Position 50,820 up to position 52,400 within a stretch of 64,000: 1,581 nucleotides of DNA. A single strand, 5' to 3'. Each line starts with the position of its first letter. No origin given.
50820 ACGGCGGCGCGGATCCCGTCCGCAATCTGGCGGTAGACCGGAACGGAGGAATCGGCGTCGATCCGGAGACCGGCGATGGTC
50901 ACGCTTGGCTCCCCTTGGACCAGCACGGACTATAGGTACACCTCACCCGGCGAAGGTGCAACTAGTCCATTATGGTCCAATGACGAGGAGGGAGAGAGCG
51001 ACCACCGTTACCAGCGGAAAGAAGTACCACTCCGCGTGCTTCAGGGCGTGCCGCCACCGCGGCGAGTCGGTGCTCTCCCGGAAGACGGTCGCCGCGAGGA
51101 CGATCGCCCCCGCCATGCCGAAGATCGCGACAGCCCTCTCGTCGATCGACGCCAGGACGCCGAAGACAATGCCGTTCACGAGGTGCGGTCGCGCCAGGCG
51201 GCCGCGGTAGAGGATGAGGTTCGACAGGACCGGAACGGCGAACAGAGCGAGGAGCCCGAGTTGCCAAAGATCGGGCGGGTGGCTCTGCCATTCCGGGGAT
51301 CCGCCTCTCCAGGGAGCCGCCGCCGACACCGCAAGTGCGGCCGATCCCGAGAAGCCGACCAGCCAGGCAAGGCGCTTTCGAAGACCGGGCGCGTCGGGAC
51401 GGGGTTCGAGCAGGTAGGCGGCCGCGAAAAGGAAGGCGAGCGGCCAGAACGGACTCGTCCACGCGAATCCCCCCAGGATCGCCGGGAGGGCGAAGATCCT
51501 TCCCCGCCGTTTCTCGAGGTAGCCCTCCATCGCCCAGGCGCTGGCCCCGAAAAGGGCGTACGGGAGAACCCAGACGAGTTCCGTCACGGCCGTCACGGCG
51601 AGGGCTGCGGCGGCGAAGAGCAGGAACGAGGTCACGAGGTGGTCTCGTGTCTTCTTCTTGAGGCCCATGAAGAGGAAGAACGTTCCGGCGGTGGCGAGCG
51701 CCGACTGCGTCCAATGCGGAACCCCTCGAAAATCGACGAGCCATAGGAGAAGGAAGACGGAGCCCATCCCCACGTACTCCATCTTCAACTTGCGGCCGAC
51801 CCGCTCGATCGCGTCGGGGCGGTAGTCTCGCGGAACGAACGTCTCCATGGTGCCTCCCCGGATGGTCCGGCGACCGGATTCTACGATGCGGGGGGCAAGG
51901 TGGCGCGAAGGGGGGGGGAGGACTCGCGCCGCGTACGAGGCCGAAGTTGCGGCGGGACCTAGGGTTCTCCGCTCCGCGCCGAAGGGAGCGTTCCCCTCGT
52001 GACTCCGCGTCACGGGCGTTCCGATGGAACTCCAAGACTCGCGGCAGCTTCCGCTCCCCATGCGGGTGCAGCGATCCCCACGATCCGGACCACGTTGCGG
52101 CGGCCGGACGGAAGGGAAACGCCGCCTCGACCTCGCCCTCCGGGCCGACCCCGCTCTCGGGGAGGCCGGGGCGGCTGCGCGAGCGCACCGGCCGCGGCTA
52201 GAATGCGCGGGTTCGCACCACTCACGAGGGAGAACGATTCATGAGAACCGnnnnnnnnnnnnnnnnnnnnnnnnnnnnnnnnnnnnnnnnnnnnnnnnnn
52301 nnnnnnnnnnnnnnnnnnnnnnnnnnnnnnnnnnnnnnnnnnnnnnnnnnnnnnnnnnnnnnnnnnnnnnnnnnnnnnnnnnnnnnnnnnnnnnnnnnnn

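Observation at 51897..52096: A second, diverged copy of the ~200-bp element sits in a divergent promoter region, with its stem preserved through wobble-compatible changes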

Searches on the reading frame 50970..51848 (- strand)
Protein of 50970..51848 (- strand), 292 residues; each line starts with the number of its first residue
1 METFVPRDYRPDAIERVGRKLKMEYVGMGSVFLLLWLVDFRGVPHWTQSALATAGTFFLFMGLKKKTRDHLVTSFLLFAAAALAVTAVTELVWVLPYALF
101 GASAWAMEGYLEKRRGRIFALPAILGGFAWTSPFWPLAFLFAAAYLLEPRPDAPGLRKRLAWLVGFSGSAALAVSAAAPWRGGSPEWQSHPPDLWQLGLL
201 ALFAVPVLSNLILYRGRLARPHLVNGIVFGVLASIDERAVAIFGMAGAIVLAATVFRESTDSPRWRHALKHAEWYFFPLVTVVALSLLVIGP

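Call 40: find_homologous_proteins(query=window:50970-51848:-, max_evalue=1e-10)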
Query window:50970-51848:- (292 aa): 72 proteins with E <= 1e-10 among 8000 candidates.
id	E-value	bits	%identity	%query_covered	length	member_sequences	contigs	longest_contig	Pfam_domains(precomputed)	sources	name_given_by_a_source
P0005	1.9e-188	643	100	100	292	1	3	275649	-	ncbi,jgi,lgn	jgi:hypothetical protein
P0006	1.2e-159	549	85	100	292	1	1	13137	-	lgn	-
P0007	1.3e-158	545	84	100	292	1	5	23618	-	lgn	-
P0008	1.5e-157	542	84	100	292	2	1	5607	-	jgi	jgi:hypothetical protein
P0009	2.2e-140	485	77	99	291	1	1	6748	-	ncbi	-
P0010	4.2e-120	419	66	99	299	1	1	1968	-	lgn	-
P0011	8.6e-111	388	67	96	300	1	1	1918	-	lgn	-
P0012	4.7e-107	376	63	97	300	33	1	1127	-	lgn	-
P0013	1.2e-106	375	64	98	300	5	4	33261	-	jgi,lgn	-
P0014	2.4e-106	374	63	97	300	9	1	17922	-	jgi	jgi:hypothetical protein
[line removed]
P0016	2.6e-102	360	62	98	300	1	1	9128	-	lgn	-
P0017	3.5e-92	327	55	98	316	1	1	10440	-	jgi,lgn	-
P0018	4.2e-92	327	58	97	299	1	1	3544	-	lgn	-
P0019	1.0e-90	322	58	98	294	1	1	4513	-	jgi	jgi:hypothetical protein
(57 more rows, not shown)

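Call 41: find_encoding_contigs(protein=P0007, flank=10000, max_places=5)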
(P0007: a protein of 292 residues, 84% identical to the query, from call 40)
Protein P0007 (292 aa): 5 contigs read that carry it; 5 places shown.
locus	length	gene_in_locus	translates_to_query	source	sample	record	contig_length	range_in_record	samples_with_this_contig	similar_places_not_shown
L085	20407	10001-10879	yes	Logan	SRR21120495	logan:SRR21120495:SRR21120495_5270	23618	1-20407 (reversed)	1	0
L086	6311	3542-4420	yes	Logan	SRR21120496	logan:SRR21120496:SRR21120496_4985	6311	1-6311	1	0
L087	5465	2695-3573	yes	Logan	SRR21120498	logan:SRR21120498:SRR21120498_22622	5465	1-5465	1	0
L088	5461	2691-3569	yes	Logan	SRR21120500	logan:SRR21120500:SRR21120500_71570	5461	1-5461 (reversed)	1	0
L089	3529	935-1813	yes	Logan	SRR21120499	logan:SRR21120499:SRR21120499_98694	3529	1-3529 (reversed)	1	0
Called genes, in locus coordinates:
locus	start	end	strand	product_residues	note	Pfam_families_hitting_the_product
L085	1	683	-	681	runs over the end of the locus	PF00676:E1_dh, PF02779:Transket_pyr, PF02780:Transketolase_C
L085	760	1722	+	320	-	PF00696:AA_kinase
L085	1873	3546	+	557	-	PF13167:GTP-bdg_N, PF16360:GTP-bdg_M, PF01926:MMR_HSR1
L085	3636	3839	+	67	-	PF07311:Dodecin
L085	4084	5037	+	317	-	PF01058:Oxidored_q6, PF14720:NiFe_hyd_SSU_C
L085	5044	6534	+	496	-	PF27537:HoxH (weak), PF00374:NiFeSe_Hases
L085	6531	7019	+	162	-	PF01750:HycI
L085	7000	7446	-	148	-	PF00160:Pro_isomerase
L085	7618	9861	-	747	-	PF13231:PMT_2, PF13432:TPR_16 (faint), PF00515:TPR_1 (weak), PF07719:TPR_2 (weak), PF13181:TPR_8 (faint), PF13424:TPR_12 (faint), PF13428:TPR_14 (faint), PF14559:TPR_19 (weak), +1 more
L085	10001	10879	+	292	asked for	-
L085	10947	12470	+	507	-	PF00392:GntR, PF00155:Aminotran_1_2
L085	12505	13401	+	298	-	PF01680:SOR_SNZ, PF05690:ThiG (weak)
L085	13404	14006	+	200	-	PF01174:SNO, PF07685:GATase_3 (weak)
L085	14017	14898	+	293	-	PF01063:Aminotran_4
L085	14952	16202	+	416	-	PF05977:MFS_3, PF07690:MFS_1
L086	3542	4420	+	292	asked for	-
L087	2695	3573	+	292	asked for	-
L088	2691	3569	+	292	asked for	-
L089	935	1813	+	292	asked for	-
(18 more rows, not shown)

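Call 42: find_encoding_contigs(protein=P0006, flank=10000, max_places=3)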
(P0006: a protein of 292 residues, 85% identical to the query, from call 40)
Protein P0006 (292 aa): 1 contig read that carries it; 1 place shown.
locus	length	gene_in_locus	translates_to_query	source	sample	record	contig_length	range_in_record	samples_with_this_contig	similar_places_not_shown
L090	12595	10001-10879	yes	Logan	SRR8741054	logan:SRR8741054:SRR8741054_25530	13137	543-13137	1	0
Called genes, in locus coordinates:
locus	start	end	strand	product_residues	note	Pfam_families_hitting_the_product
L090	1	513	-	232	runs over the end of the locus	PF00106:adh_short, PF08659:KR, PF13561:adh_short_C2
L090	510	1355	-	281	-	PF00106:adh_short, PF08659:KR, PF13561:adh_short_C2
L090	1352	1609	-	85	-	-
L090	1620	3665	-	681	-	PF00676:E1_dh, PF02779:Transket_pyr, PF02780:Transketolase_C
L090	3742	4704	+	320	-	PF00696:AA_kinase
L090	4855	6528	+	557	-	PF13167:GTP-bdg_N, PF16360:GTP-bdg_M, PF01926:MMR_HSR1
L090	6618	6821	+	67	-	PF07311:Dodecin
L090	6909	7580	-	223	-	PF00160:Pro_isomerase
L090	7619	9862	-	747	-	PF13231:PMT_2, PF00515:TPR_1 (weak), PF07719:TPR_2 (weak), PF13181:TPR_8 (faint), PF13424:TPR_12 (faint), PF13428:TPR_14 (faint), PF13432:TPR_16 (weak), PF14559:TPR_19 (weak), +1 more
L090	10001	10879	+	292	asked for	-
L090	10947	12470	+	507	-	PF00392:GntR, PF00155:Aminotran_1_2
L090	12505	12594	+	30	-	?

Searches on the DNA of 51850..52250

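Call 50: search_rna_families(source=window, start=51850, end=52250, threshold=evalue, max_evalue=10)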
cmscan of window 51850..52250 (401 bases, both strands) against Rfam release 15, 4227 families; matches with E-value up to 10: 0.
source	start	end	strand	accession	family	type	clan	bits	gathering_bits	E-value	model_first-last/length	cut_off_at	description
